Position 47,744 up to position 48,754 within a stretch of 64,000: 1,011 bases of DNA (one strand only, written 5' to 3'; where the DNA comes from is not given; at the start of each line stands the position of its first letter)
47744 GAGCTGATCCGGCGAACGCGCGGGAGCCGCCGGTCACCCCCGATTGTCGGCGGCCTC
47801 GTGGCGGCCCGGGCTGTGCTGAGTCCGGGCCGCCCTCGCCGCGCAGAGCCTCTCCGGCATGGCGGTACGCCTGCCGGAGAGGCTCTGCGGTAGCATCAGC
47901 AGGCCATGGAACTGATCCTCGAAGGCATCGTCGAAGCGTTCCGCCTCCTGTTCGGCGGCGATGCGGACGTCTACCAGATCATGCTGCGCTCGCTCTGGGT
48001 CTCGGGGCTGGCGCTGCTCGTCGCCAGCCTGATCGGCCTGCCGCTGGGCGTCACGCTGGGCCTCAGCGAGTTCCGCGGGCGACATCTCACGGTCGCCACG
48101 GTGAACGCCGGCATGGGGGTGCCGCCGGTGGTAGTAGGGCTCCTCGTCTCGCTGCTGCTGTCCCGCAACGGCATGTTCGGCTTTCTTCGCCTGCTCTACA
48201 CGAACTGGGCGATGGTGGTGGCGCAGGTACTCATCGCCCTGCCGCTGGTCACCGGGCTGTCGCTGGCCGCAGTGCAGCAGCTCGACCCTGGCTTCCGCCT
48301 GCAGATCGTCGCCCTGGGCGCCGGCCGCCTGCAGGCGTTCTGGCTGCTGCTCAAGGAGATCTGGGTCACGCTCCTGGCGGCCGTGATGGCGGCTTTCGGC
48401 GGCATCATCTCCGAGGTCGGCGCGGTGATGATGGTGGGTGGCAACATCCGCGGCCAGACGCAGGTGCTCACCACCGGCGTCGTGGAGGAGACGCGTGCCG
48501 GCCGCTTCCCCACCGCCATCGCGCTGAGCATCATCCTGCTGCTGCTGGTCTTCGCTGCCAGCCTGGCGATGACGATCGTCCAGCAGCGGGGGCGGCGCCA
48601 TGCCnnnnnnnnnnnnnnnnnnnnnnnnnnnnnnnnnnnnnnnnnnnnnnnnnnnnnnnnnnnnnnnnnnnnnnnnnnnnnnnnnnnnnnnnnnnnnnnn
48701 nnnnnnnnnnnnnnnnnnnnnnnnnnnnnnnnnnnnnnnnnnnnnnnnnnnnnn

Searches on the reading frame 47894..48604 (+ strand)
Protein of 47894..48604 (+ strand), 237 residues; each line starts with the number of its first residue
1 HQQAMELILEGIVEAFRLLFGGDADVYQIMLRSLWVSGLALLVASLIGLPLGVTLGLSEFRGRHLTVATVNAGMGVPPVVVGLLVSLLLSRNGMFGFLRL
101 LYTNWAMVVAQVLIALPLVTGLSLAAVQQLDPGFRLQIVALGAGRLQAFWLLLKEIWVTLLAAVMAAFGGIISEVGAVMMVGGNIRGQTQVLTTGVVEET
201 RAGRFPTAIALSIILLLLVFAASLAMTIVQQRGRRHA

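Call 54: search_protein_families(library=pfam, max_evalue=0.00001, proteins=[window:47894-48604:+])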
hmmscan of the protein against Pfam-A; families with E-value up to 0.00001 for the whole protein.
window:47894-48604:+ (237 aa): 1 family
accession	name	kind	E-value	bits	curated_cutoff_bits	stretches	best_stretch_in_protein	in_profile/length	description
PF00528.27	BPD_transp_1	-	4.8e-14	52.9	26.4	1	48-232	1-181/184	Binding-protein-dependent transport system inner membrane component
